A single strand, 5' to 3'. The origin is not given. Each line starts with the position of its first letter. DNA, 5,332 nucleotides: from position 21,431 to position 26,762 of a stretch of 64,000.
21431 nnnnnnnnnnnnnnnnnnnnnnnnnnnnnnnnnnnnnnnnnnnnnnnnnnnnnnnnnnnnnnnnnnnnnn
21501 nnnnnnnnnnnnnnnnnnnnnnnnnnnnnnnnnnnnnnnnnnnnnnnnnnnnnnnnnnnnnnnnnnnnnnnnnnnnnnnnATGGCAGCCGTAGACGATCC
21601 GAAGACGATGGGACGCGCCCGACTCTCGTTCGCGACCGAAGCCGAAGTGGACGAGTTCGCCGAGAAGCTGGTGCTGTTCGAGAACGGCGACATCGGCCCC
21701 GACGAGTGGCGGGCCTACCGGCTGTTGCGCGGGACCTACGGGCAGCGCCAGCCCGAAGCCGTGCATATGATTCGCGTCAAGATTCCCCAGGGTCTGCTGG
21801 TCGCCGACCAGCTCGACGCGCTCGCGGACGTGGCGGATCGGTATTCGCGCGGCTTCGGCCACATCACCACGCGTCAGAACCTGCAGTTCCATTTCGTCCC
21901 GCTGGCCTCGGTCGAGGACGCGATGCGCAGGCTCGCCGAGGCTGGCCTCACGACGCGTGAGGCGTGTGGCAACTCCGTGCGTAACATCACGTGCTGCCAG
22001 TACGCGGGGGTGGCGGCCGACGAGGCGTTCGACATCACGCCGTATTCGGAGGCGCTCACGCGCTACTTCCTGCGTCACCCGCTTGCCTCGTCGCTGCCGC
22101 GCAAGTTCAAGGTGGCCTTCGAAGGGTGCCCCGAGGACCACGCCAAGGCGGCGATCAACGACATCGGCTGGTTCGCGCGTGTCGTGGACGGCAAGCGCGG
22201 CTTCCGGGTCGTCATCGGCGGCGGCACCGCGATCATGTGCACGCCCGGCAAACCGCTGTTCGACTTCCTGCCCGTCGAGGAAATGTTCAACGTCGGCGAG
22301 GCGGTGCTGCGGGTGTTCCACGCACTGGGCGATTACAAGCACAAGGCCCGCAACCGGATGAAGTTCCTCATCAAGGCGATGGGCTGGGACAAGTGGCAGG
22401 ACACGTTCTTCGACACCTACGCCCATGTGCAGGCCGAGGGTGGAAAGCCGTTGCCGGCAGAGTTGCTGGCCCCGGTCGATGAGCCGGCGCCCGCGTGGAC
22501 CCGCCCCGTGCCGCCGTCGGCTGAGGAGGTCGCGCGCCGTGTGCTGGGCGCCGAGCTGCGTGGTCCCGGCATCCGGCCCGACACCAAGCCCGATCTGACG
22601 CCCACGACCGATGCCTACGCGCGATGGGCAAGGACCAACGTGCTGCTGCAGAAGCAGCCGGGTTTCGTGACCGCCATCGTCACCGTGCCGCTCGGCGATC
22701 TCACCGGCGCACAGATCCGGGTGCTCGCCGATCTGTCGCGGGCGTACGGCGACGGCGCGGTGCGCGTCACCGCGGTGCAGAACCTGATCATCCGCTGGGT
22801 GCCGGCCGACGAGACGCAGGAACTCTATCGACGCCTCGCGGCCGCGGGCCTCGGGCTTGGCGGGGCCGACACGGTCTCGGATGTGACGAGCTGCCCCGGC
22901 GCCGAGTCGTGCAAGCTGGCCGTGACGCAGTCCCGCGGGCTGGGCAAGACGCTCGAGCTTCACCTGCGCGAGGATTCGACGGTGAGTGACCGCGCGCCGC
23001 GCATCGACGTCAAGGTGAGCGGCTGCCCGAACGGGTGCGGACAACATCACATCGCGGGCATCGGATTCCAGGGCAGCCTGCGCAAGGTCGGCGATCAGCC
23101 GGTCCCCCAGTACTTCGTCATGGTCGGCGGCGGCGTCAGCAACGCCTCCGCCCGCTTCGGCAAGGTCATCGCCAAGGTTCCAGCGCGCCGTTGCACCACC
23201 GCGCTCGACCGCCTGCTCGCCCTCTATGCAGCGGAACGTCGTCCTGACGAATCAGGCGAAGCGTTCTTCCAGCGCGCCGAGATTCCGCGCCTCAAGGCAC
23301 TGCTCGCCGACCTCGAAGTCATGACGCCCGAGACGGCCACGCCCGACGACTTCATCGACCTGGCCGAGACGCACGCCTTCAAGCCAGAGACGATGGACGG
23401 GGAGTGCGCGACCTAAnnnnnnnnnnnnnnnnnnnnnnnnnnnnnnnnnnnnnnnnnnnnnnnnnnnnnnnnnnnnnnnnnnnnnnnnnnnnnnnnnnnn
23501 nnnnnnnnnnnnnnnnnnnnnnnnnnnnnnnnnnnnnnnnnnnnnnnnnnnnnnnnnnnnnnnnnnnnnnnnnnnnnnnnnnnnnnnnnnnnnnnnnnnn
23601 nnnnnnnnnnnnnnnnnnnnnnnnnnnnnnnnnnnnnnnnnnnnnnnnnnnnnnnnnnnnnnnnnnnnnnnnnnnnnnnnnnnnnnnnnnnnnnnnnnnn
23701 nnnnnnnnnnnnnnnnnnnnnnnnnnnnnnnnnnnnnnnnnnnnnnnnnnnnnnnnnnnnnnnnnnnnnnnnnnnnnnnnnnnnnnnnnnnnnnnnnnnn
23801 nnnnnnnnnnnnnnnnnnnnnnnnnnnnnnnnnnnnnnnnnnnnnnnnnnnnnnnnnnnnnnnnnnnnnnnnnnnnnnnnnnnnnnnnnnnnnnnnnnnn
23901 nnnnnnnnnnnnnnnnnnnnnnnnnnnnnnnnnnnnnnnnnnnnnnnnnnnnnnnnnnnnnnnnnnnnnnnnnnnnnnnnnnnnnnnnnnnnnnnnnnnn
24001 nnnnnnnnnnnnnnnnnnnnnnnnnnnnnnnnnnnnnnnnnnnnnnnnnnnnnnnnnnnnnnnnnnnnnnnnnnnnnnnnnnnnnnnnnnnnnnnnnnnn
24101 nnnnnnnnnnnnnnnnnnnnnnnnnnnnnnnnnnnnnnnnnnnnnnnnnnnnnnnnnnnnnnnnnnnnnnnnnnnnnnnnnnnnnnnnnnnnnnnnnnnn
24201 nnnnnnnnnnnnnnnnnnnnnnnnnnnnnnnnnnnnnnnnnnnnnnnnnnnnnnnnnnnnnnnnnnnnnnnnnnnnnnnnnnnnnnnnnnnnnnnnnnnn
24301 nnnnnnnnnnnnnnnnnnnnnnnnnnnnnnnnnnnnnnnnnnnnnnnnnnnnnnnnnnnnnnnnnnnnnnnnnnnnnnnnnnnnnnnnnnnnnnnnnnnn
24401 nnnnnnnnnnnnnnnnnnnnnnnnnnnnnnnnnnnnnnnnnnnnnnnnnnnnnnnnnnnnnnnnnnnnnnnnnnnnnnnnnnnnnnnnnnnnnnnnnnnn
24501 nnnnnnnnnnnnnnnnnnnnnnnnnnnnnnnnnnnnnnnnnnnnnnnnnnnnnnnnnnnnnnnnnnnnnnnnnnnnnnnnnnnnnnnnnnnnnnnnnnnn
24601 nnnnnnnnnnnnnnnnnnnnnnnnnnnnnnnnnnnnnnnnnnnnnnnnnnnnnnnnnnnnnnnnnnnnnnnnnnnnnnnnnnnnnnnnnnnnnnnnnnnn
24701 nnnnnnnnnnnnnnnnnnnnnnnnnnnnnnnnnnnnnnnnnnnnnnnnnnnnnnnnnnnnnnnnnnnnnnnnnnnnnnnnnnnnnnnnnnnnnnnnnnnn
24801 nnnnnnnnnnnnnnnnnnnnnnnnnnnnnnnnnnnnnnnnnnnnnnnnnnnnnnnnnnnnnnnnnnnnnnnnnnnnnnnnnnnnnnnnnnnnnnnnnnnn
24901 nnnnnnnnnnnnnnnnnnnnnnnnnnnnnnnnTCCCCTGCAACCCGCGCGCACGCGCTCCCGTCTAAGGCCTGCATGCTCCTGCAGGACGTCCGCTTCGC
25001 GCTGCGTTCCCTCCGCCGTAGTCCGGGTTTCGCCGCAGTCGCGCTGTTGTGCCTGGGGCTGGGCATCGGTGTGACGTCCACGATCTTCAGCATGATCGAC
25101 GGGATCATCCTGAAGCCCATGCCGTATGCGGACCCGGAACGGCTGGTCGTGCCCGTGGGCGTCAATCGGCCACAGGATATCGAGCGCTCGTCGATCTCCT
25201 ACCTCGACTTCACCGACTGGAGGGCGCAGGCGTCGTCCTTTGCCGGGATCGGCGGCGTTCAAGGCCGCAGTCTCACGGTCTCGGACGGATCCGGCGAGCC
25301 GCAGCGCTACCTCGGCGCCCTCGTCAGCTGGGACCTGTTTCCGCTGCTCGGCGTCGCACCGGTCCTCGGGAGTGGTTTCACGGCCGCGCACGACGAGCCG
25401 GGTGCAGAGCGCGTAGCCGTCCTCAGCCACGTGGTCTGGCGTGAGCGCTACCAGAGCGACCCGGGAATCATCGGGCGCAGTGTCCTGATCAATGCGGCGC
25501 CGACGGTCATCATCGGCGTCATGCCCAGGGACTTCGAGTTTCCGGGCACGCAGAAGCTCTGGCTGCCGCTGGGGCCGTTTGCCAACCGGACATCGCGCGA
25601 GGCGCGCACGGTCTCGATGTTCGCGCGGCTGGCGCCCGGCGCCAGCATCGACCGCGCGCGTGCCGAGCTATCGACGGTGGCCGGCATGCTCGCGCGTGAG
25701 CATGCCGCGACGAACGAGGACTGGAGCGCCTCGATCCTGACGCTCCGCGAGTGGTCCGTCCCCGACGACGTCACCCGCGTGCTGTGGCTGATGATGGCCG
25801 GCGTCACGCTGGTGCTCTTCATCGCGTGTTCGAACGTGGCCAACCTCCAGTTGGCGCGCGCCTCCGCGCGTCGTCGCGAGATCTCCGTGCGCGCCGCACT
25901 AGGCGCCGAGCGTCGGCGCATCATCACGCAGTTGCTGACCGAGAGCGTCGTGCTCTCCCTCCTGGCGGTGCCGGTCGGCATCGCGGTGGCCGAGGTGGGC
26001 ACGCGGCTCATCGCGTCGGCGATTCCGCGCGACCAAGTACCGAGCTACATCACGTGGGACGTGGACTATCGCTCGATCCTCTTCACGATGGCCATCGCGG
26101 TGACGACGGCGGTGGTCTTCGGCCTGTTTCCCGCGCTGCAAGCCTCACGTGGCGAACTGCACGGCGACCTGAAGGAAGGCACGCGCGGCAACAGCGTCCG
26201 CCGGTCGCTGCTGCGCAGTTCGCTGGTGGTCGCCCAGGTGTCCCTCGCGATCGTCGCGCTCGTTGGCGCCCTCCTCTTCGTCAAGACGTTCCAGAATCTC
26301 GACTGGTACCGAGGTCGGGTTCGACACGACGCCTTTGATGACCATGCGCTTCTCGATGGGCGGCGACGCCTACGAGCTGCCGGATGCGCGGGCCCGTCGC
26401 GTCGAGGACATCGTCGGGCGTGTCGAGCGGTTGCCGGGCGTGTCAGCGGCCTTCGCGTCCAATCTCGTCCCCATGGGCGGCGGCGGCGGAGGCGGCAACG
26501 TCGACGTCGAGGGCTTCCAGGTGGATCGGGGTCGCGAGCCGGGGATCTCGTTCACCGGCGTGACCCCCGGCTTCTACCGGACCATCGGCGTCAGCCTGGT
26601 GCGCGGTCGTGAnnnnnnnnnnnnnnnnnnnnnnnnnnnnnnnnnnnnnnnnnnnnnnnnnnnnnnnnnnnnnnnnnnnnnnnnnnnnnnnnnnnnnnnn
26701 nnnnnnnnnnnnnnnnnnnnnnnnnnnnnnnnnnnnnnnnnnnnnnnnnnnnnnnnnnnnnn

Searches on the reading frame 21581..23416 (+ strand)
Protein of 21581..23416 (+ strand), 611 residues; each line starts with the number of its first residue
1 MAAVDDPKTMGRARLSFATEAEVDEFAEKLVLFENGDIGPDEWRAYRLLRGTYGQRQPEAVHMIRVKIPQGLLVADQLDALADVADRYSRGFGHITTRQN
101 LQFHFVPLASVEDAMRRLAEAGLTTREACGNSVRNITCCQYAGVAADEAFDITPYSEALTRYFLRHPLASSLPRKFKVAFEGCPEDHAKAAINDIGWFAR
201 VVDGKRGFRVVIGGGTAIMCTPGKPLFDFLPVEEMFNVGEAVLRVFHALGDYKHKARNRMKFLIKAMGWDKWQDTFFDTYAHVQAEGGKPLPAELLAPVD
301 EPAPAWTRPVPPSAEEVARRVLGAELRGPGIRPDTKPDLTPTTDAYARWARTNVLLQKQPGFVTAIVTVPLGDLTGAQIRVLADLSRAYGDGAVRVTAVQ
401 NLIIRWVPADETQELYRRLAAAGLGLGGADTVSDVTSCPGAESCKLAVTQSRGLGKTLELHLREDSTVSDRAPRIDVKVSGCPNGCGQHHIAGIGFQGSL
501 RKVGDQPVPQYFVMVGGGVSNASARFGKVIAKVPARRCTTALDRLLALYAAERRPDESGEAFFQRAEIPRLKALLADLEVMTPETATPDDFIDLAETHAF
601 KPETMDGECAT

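Call 14: search_protein_families(library=pfam, proteins=[window:21581-23416:+], max_evalue=0.001)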
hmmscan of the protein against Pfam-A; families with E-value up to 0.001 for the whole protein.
window:21581-23416:+ (611 aa): 2 families
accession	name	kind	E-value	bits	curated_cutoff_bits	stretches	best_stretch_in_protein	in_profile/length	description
PF01077.27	NIR_SIR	-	1.6e-50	171.1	27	2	129-273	1-147/158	Nitrite and sulphite reductase 4Fe-4S domain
PF03460.22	NIR_SIR_ferr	-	1.4e-42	143.7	24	2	53-121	1-69/69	Nitrite/Sulfite reductase ferredoxin-like half domain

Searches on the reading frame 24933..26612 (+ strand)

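Call 14: search_protein_families(library=pfam, proteins=[window:24933-26612:+], max_evalue=0.001)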
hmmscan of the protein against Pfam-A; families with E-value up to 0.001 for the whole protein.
window:24933-26612:+ (559 aa): 2 families
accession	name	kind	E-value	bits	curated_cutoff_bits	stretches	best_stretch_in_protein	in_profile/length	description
PF12704.14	MacB_PCD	-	3.6e-19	70.3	27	1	35-248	2-206/207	MacB-like periplasmic core domain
PF02687.27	FtsX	-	1.6e-16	60.9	25.5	1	291-407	4-118/120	FtsX-like permease C-terminal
